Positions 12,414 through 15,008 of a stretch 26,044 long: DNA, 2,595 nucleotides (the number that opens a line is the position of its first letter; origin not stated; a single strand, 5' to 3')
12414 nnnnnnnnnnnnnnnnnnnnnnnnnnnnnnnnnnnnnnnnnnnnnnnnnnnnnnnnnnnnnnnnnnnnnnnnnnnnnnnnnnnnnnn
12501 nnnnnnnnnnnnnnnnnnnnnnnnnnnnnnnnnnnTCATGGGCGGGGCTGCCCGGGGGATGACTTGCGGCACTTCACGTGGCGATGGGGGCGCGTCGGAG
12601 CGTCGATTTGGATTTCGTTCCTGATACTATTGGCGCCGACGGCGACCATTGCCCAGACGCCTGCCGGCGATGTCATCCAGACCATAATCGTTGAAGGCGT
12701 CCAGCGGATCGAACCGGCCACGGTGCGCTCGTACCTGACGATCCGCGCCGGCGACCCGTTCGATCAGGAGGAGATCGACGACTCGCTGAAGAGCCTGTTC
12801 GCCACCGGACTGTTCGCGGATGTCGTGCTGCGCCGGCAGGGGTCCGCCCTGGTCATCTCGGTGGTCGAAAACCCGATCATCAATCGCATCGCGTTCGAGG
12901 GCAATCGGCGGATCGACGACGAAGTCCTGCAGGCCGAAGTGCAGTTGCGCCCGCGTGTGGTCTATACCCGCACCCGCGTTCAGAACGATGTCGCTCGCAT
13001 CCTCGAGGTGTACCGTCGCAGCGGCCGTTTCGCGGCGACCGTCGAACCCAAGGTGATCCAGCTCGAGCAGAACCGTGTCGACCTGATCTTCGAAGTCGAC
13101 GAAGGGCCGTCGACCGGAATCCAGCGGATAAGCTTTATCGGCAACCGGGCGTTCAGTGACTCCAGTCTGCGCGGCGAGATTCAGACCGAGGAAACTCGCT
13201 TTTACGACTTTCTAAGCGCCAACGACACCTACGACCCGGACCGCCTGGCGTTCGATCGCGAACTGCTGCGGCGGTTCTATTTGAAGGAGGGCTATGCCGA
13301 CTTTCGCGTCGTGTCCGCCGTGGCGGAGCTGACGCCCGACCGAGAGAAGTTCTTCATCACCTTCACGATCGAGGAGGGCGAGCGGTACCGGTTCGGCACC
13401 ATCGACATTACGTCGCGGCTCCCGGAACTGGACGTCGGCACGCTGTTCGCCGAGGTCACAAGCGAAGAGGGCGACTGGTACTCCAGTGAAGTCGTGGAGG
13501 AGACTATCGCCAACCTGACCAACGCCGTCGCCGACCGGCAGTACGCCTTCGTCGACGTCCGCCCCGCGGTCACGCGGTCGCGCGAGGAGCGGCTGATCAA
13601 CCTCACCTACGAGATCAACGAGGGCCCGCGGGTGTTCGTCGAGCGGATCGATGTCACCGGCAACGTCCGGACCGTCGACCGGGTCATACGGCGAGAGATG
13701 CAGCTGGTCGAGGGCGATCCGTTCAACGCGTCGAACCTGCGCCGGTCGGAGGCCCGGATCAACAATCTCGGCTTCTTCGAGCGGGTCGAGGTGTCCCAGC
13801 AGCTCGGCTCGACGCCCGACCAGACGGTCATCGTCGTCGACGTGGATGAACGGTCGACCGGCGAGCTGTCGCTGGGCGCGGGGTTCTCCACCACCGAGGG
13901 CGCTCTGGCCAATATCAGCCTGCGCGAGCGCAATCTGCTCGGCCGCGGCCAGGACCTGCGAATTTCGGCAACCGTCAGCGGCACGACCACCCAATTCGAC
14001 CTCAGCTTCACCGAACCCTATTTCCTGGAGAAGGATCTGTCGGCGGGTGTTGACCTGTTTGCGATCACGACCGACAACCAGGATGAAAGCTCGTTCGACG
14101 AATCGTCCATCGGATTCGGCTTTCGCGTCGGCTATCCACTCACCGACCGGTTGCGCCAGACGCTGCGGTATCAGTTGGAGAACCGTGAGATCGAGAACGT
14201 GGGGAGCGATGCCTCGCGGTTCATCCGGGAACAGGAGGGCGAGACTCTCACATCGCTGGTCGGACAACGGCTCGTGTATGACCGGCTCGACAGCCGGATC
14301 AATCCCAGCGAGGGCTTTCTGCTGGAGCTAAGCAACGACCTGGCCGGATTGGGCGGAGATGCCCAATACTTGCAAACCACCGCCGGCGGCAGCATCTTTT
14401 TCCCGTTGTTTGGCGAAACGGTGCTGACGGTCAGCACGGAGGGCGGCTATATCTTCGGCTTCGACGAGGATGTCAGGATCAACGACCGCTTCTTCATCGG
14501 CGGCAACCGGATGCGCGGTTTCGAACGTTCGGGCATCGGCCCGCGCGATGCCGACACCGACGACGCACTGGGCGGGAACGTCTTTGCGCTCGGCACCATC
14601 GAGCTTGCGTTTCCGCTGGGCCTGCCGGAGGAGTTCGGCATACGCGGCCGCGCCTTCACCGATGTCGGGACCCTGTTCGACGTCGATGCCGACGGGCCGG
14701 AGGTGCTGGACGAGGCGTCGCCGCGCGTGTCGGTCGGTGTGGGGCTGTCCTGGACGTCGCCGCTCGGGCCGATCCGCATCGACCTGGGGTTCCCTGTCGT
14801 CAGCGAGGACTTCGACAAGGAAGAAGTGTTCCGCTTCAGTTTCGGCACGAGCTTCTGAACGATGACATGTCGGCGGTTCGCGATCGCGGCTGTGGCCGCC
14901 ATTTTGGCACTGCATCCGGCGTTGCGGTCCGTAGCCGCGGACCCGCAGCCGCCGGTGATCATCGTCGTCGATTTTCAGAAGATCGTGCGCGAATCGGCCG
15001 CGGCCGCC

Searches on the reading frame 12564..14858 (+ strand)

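Call 5: search_protein_families(library=pfam, proteins=[window:12564-14858:+], max_evalue=1)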
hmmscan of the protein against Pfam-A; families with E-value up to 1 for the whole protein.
window:12564-14858:+ (764 aa): 4 families
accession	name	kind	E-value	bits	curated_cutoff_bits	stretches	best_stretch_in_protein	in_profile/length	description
PF01103.29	Omp85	-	1.3e-76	258.7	24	1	457-764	1-325/325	Omp85 superfamily domain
PF07244.20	POTRA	-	2.7e-64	214.3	21.3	5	104-181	1-79/79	Surface antigen variable number repeat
PF25282.1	POTRA1_3_Toc75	-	1.6e-05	25.5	27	1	378-424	47-93/99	Toc75-like, POTRA domain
PF08478.15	POTRA_1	-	2.5e-05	24.9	23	1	359-414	3-58/69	POTRA domain, FtsQ-type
